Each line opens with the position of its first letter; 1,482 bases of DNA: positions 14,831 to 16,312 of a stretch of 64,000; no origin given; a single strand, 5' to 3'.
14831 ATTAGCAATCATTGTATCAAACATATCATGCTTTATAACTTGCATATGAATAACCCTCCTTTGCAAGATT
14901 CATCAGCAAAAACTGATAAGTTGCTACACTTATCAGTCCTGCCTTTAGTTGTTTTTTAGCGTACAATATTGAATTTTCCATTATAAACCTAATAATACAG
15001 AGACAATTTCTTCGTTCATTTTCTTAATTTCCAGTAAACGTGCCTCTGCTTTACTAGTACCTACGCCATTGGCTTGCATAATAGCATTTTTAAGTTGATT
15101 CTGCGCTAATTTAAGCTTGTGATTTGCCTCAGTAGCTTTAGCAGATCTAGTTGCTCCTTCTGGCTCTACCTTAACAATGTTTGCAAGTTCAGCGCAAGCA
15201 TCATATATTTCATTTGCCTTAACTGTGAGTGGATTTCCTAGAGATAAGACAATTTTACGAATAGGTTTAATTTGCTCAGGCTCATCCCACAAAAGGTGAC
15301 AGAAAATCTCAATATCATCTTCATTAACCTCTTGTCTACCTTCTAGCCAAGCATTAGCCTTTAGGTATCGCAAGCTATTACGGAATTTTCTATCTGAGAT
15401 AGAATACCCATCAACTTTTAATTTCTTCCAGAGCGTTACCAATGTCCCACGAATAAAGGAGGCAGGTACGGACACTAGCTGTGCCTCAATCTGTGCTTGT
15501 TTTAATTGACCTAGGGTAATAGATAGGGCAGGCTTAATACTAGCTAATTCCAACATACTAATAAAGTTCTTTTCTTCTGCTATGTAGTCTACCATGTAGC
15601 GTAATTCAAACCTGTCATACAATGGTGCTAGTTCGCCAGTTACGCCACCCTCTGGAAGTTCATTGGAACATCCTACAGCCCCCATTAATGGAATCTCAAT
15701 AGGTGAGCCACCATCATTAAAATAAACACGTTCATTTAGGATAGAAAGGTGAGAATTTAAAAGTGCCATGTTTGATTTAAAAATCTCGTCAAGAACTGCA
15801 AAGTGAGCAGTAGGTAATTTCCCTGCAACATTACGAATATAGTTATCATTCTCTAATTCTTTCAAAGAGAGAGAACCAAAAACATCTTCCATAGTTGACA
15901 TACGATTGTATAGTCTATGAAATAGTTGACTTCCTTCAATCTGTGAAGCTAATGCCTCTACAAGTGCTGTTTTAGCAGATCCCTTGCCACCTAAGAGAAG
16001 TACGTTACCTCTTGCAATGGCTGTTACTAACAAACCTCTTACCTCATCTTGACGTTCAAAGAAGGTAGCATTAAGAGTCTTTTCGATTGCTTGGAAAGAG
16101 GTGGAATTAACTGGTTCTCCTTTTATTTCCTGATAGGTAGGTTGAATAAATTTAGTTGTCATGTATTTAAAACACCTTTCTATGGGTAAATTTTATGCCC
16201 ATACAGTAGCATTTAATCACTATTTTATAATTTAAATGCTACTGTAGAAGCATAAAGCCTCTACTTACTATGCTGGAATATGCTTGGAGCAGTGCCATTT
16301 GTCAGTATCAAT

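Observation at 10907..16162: Minus-strand accessory operon: MoxR AAA+ ATPase + vWA protein + 333-aa unknown + DUF262 nuclease-domain protein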

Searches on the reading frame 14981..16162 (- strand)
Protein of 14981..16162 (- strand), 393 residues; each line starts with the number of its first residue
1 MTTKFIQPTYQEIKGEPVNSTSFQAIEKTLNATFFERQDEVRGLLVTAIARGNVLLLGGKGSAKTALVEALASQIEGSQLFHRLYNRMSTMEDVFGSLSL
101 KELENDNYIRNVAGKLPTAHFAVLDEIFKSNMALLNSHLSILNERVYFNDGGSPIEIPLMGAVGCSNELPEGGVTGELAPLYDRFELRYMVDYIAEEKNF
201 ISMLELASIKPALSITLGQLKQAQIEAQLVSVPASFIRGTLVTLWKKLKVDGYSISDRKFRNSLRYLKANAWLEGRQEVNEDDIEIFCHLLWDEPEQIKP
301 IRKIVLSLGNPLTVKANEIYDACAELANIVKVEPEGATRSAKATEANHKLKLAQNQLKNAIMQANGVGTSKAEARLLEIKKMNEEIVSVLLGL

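Call 3: search_protein_families(library=pfam, proteins=[window:14981-16162:-], max_evalue=0.1)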
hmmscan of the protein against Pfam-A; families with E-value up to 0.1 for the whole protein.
window:14981-16162:- (393 aa): 8 families
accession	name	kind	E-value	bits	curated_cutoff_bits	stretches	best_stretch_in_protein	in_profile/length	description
PF20030.5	bpMoxR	-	1.1e-36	126.3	27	1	24-198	4-173/205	MoxR domain in the MoxR-vWA-beta-propeller ternary systems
PF07728.20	AAA_5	-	1.6e-17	64.3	22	1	53-185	1-139/139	AAA domain (dynein-related subfamily)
PF17868.7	AAA_lid_8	-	3.1e-16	59.4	22.8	1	242-305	7-72/72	AAA lid domain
PF13191.12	AAA_16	-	0.0014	19.6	32.6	1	34-79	2-53/167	AAA ATPase domain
PF17863.7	AAA_lid_2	-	0.0045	17.1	22.7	1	264-288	22-46/74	AAA lid domain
PF24729.2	Acb2_Tad1_hairpin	-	0.04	14.6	27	0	315-365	12-53/58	Acb2/Tad1, hairpin domain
PF04763.17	DUF562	-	0.055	13.4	25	1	241-338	37-130/146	Protein of unknown function (DUF562)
PF13555.12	AAA_29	-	0.073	13.3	27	0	50-90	21-59/61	P-loop containing region of AAA domain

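Call 4: search_protein_families(library=padloc, proteins=[window:14981-16162:-], max_evalue=0.1)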
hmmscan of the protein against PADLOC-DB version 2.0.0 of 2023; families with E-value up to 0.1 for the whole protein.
window:14981-16162:- (393 aa): 1 family
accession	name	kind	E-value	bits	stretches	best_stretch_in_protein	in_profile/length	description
PDLC02757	PbeC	-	0.019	11.4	1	206-294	447-532/646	PbeC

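Call 5: search_protein_families(library=phrogs, proteins=[window:14981-16162:-], max_evalue=0.01)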
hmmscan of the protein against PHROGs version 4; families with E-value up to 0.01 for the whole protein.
window:14981-16162:- (393 aa): 3 families
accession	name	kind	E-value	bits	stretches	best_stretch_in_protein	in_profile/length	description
phrog_19600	-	other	3.6e-72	244.6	1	21-368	51-400/447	ATPase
phrog_20895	-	other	7.7e-15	55.4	1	38-169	40-175/586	ATPase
phrog_26492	-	other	3.1e-07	30.3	1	24-191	22-190/618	ATPase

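Call 7: search_protein_families(library=ncbifam, proteins=[window:14981-16162:-], max_evalue=0.01)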
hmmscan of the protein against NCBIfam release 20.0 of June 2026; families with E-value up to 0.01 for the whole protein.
window:14981-16162:- (393 aa): 4 families
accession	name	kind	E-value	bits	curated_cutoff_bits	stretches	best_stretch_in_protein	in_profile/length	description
NF010054.0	PRK13531.1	equivalog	2.6e-40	138.9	681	1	26-307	14-300/498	ATPase RavA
TIGR02031.1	BchD-ChlD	equivalog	0.0007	18.4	499.55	0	52-290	17-265/608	magnesium chelatase ATPase subunit D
TIGR02782.1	TrbB_P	equivalog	0.002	17.5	304.55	1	45-84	129-169/303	P-type conjugative transfer ATPase TrbB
TIGR02788.1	VirB11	equivalog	0.0066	15.5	249.95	0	35-77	127-170/308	P-type DNA transfer ATPase VirB11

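Call 8: search_dna_similar(query=window:14981-16162:-, collection=phages, mode=protein, max_rows=30)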
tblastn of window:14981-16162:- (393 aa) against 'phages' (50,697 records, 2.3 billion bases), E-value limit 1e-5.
Records with a match: 28; places in all: 28; records where one place covers at least 80% of the query: 3.
Best place of each record, by identity: <60% 28.
By first word of the organism name: Sulfolobus 9; Bacteriophage 6; Salmonella 3; Bacillus 2; Campylobacter 2; Bicaudavirus 2; Moorella 1; Aphanizomenon 1; Escherichia 1; Acidianus 1.
By host as written in the record: - 7; Sulfolobus 6; Bacillus thuringiensis 2; Homo sapiens 2; Campylobacter jejuni 2; Sulfolobus solfataricus P2 2; Moorella thermoacetica DSM 103132 1; Aphanizomenon flos-aquae 1; and 5 more.
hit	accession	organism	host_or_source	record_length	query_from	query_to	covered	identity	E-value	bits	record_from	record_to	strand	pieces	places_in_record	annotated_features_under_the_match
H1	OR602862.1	Moorella phage MTATph1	Moorella thermoacetica DSM 103132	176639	7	371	93%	37.8%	6e-58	209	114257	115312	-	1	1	ATPase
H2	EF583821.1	Bacillus phage 0305phi8-36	Bacillus thuringiensis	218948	30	391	92%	33.2%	2e-47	179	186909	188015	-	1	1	ORF066: MoxR-like ATPase | ORF065: hypothetical protein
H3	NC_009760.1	Bacillus phage 0305phi8-36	Bacillus thuringiensis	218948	30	391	92%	33.2%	2e-47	179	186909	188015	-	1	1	ORF066: ATPase | ORF065: hypothetical protein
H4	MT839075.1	Bacteriophage sp.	human fecal samples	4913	23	325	64%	37.3%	2e-24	165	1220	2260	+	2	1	record has no annotation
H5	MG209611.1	Aphanizomenon phage vB_AphaS-CL131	Aphanizomenon flos-aquae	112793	23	305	72%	32.5%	1e-37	150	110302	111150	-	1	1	MoxR-like ATPase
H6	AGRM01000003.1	Salmonella enterica subsp. houtenae str. ATCC BAA-1581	Homo sapiens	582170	25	292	68%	33.9%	1e-30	130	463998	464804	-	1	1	ATPase family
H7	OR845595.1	Escherichia phage ECO95 1-6-1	Escherichia coli O157:H7 ATCC 43895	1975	25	292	68%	33.9%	8e-31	129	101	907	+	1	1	record has no annotation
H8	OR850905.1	Salmonella phage S.Kent 1-2-1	Salmonella enterica subsp. enterica ...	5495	25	292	68%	33.9%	1e-30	129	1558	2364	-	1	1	record has no annotation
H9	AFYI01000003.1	Salmonella enterica subsp. enterica serovar Infantis str. ...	Homo sapiens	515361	25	292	68%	33.9%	2e-30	129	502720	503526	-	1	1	ATPase family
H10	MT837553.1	Bacteriophage sp.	human fecal samples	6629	30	306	70%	32.8%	4e-35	143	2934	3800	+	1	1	record has no annotation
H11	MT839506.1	Bacteriophage sp.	human fecal samples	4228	28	305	71%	31.3%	1e-28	123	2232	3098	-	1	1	record has no annotation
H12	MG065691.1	Campylobacter phage A11a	Campylobacter jejuni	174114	26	305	71%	30.9%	9e-31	130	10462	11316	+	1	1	record has no annotation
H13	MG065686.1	Campylobacter phage A18a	Campylobacter jejuni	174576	26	305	71%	30.9%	9e-31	130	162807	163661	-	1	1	record has no annotation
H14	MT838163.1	Bacteriophage sp.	human fecal samples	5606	25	305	72%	30.2%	4e-31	131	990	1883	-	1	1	record has no annotation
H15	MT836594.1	Bacteriophage sp.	human fecal samples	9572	25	319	75%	26.9%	1e-26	118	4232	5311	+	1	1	record has no annotation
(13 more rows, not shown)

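Call 10: get_annotated_region(hit=H1, flank=7000)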
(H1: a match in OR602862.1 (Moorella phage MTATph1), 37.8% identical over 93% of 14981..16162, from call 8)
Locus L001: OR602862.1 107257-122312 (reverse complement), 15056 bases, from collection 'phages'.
description: Moorella phage MTATph1, complete genome.
organism: Moorella phage MTATph1 (NCBI taxid 3090776)
taxonomy: Viruses; Duplodnaviria; Heunggongvirae; Uroviricota; Caudoviricetes
host: Moorella thermoacetica DSM 103132; source: -; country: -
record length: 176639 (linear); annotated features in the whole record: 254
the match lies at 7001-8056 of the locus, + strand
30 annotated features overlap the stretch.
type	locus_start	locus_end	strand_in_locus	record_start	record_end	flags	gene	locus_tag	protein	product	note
CDS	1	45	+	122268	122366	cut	-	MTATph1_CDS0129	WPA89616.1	hypothetical protein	-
CDS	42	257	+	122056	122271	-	-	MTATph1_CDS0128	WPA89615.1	hypothetical protein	-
CDS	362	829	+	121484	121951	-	-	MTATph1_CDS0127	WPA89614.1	hypothetical protein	-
CDS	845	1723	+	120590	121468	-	-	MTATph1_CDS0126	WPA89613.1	hypothetical protein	-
CDS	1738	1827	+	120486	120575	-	-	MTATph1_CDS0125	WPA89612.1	hypothetical protein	-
CDS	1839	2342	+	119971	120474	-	-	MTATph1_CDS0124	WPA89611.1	hypothetical protein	-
CDS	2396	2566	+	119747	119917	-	-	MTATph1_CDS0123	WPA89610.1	hypothetical protein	-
CDS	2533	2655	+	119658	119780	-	-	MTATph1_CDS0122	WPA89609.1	hypothetical protein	-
CDS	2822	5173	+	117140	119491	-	-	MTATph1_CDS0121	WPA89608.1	ribonucleoside-diphosphate reductase large subunit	-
CDS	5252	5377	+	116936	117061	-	-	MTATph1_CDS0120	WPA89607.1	hypothetical protein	-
CDS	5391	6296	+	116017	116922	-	-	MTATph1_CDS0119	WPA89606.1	hypothetical protein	-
CDS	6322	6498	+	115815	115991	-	-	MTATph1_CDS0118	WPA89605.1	hypothetical protein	-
CDS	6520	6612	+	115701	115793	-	-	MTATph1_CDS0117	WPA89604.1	hypothetical protein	-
CDS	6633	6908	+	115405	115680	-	-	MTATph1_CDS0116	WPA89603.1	hypothetical protein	-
CDS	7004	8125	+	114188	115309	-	-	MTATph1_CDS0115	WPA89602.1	ATPase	-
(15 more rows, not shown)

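Call 64: find_related_loci(query=A3, collection=viral_contigs, flank=10000)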
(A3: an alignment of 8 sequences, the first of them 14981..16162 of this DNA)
Query A3 (393 aa) in viral_contigs; peptide patterns used: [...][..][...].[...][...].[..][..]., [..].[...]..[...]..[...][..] (x = any residue, [..] = any of these).
599 stretches matched a pattern (row limit reached: there are more); 40 encode a relative of the query (tblastn E <= 1e-3); 40 distinct loci.
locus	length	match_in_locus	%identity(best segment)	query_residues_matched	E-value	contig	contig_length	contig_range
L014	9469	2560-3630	39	26-385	3e-69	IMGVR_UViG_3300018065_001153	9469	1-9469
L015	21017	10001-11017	40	16-357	5e-66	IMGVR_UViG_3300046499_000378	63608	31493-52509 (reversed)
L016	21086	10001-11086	36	21-386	2e-62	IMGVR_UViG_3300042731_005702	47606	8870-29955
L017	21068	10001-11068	36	21-377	1e-58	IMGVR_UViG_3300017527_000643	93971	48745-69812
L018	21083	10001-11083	35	21-386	1e-57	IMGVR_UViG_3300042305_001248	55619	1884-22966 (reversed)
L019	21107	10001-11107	34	23-393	3e-61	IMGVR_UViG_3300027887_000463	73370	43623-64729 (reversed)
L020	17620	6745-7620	39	20-312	2e-56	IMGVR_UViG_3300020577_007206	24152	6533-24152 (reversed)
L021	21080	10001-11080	35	25-392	2e-56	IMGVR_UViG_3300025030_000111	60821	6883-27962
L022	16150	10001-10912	37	7-313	7e-55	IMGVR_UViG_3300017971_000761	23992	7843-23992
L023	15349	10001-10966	36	17-341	2e-53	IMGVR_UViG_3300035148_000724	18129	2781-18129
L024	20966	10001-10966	37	25-351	2e-51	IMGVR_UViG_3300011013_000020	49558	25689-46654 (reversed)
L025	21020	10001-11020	31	17-346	7e-51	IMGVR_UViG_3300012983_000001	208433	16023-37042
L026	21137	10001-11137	32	20-393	4e-51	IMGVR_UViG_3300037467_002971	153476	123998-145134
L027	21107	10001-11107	33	30-391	7e-51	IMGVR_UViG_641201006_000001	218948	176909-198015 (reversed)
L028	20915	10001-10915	37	18-326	8e-50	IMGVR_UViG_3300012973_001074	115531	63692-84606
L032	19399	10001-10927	35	18-334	5e-48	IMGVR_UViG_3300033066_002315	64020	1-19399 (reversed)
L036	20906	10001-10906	35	30-327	1e-44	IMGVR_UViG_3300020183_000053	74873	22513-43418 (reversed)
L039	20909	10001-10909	29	22-322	9e-41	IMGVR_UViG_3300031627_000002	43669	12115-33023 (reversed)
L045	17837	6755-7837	28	26-371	3e-36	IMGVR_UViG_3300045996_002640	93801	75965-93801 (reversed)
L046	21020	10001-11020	30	23-363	6e-37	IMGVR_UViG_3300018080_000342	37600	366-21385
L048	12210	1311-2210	32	62-358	4e-30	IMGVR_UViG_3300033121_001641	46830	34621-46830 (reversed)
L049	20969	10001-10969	32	23-358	3e-40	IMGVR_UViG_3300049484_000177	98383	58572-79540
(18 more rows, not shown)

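Call 66: search_protein_families(library=pfam, proteins=[L032:7212-9719:+, L036:7889-9778:+, L046:7839-9464:+, L045:5397-6716:+, L024:7916-9190:+, L048:6221-7441:+, L049:12853-14049:+, L014:3756-4907:+], max_evalue=0.01)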
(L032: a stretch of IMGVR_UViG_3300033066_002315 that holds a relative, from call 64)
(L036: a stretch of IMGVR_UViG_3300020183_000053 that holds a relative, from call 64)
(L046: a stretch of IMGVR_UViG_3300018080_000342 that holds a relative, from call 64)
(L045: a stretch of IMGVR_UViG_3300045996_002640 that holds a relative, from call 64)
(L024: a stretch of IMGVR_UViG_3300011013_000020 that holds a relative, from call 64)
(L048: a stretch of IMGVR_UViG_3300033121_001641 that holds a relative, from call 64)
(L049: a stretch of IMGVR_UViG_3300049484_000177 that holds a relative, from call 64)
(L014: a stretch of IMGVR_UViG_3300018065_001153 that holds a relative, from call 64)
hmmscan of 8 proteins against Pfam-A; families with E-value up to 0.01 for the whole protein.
L032:7212-9719:+ (835 aa): 1 family
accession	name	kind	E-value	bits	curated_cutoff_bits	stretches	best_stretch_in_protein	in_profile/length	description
PF20529.3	DUF6744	-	0.0088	15.4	27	0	628-754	165-297/314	Family of unknown function (DUF6744)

L036:7889-9778:+ (629 aa): 1 family
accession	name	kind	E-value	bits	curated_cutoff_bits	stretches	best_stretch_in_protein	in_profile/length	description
PF20529.3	DUF6744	-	0.006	16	27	0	286-338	22-75/314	Family of unknown function (DUF6744)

L046:7839-9464:+ (541 aa): 1 family
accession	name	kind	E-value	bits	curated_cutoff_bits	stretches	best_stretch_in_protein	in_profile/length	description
PF20529.3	DUF6744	-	6.8e-14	52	27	1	183-481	9-310/314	Family of unknown function (DUF6744)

L045:5397-6716:+ (439 aa): 0 families

L024:7916-9190:+ (424 aa): 2 families
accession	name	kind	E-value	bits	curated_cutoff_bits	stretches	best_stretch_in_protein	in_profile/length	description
PF20529.3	DUF6744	-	2.7e-10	40.1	27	1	53-331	17-308/314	Family of unknown function (DUF6744)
PF05584.17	Sulfolobus_pRN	-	0.0046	17.4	20.8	0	365-402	16-53/72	Sulfolobus plasmid regulatory protein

L048:6221-7441:+ (406 aa): 1 family
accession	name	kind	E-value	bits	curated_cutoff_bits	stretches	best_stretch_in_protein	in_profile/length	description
PF20529.3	DUF6744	-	2.4e-05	23.9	27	1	71-303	44-302/314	Family of unknown function (DUF6744)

L049:12853-14049:+ (398 aa): 1 family
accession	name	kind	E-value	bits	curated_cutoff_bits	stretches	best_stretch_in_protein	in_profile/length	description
PF20529.3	DUF6744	-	9.1e-07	28.5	27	1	80-306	47-300/314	Family of unknown function (DUF6744)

L014:3756-4907:+ (383 aa): 1 family
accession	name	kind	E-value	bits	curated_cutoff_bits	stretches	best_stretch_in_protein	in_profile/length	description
PF20529.3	DUF6744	-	3.6e-26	92.3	27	1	9-290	7-306/314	Family of unknown function (DUF6744)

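Call 69: search_protein_families(library=pfam, proteins=[L039:213-1865:+, L039:2608-4011:+, L039:3996-4805:+, L039:6459-8423:+, L039:12694-13146:+, L039:13143-13730:+, L039:13830-14306:+, L039:14303-14638:+, L039:14635-15168:+], max_evalue=0.001)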
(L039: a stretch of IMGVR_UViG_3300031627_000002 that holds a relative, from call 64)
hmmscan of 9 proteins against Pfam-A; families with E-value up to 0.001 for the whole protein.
L039:213-1865:+ (550 aa): 3 families
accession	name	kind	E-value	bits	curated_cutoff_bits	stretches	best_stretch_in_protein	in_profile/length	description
PF04851.21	ResIII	-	1.4e-24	87.3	22.5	1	157-304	3-164/164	Type III restriction enzyme, res subunit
PF00271.37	Helicase_C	-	1.1e-18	67.9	23.5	1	380-485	6-109/110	Helicase conserved C-terminal domain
PF00270.35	DEAD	-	8.1e-13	48.9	26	1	159-303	1-161/167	DEAD/DEAH box helicase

L039:2608-4011:+ (467 aa): 1 family
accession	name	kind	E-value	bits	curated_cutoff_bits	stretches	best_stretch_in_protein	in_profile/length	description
PF12705.13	PDDEXK_1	-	2.1e-07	31.6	22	1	39-419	13-246/247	PD-(D/E)XK nuclease superfamily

L039:3996-4805:+ (269 aa): 1 family
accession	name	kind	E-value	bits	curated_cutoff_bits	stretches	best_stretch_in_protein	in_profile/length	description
PF13479.12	AAA_24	-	1.2e-23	84.4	27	1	16-213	2-187/195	AAA domain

L039:6459-8423:+ (654 aa): 6 families
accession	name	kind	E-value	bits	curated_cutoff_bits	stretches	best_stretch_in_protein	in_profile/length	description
PF03796.21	DnaB_C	-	4.4e-16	59.5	27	1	398-618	1-235/255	DnaB-like helicase C terminal domain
PF13155.12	Toprim_2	-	7e-13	49.2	22.1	1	268-350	1-86/88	Toprim-like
PF13481.12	AAA_25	-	7.9e-12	45.6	27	1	409-565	25-191/195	AAA domain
PF13662.12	Toprim_4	-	5.1e-07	30.3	25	1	267-334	3-75/85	Toprim domain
PF13191.12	AAA_16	-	4.1e-05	24.6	32.6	1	414-544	23-156/167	AAA ATPase domain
PF06745.19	ATPase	-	0.00064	19.6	26.6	1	404-563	6-163/231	KaiC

L039:12694-13146:+ (150 aa): 0 families

L039:13143-13730:+ (195 aa): 3 families
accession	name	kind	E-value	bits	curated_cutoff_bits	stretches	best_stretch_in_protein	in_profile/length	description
PF00908.23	dTDP_sugar_isom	-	3.7e-12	46.7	27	1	50-183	12-144/168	dTDP-4-dehydrorhamnose 3,5-epimerase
PF14667.12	Polysacc_synt_C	-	1.1e-09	38.9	28.7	1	54-172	2-103/111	Polysaccharide biosynthesis C-terminal domain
PF05523.17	FdtA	-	2.5e-06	27.8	23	1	47-176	5-118/131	WxcM-like, C-terminal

L039:13830-14306:+ (158 aa): 1 family
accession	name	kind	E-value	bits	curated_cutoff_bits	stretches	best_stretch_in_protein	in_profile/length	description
PF04542.20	Sigma70_r2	-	2.3e-05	24.5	24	1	28-67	18-58/71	Sigma-70 region 2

L039:14303-14638:+ (111 aa): 0 families

L039:14635-15168:+ (177 aa): 1 family
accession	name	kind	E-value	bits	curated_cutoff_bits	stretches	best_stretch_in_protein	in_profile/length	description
PF03838.20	RecU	-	1.1e-18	68.2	25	1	6-130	1-127/162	Recombination protein U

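Call 111: search_dna_similar(query=window:14981-16162:-, collection=phages, mode=protein, max_rows=60, max_evalue=1, rows=spread)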
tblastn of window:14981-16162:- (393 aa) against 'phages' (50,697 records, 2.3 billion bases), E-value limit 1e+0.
Records with a match: 31; places in all: 31; records where one place covers at least 80% of the query: 3.
Best place of each record, by identity: <60% 31.
By first word of the organism name: Sulfolobus 9; Bacteriophage 8; Salmonella 3; Bacillus 2; Campylobacter 2; Acidianus 2; Bicaudavirus 2; Moorella 1; Aphanizomenon 1; Escherichia 1.
By host as written in the record: - 9; Sulfolobus 6; Bacillus thuringiensis 2; Homo sapiens 2; Campylobacter jejuni 2; Sulfolobus solfataricus P2 2; Moorella thermoacetica DSM 103132 1; Aphanizomenon flos-aquae 1; and 6 more.
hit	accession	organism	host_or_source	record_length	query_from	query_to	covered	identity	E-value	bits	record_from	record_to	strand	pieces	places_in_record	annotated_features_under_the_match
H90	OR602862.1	Moorella phage MTATph1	Moorella thermoacetica DSM 103132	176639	7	371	93%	37.8%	6e-58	209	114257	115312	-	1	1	ATPase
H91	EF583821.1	Bacillus phage 0305phi8-36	Bacillus thuringiensis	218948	30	391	92%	33.2%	2e-47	179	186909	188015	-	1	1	ORF066: MoxR-like ATPase | ORF065: hypothetical protein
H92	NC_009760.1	Bacillus phage 0305phi8-36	Bacillus thuringiensis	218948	30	391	92%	33.2%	2e-47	179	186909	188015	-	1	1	ORF066: ATPase | ORF065: hypothetical protein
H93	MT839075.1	Bacteriophage sp.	human fecal samples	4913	23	325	64%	37.3%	2e-24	165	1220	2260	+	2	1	record has no annotation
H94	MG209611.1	Aphanizomenon phage vB_AphaS-CL131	Aphanizomenon flos-aquae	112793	23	305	72%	32.5%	1e-37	150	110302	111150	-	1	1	MoxR-like ATPase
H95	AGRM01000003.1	Salmonella enterica subsp. houtenae str. ATCC BAA-1581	Homo sapiens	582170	25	292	68%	33.9%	1e-30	130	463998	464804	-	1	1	ATPase family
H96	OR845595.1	Escherichia phage ECO95 1-6-1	Escherichia coli O157:H7 ATCC 43895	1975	25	292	68%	33.9%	8e-31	129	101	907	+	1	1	record has no annotation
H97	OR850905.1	Salmonella phage S.Kent 1-2-1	Salmonella enterica subsp. enterica ...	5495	25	292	68%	33.9%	1e-30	129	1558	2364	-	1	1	record has no annotation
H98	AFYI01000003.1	Salmonella enterica subsp. enterica serovar Infantis str. ...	Homo sapiens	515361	25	292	68%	33.9%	2e-30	129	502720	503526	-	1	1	ATPase family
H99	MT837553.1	Bacteriophage sp.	human fecal samples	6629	30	306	70%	32.8%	4e-35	143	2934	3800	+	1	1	record has no annotation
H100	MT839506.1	Bacteriophage sp.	human fecal samples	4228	28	305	71%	31.3%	1e-28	123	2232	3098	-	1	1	record has no annotation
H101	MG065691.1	Campylobacter phage A11a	Campylobacter jejuni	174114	26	305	71%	30.9%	9e-31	130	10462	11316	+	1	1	record has no annotation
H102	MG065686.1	Campylobacter phage A18a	Campylobacter jejuni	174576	26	305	71%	30.9%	9e-31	130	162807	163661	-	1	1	record has no annotation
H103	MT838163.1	Bacteriophage sp.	human fecal samples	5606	25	305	72%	30.2%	4e-31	131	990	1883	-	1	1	record has no annotation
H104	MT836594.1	Bacteriophage sp.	human fecal samples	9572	25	319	75%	26.9%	1e-26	118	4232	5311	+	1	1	record has no annotation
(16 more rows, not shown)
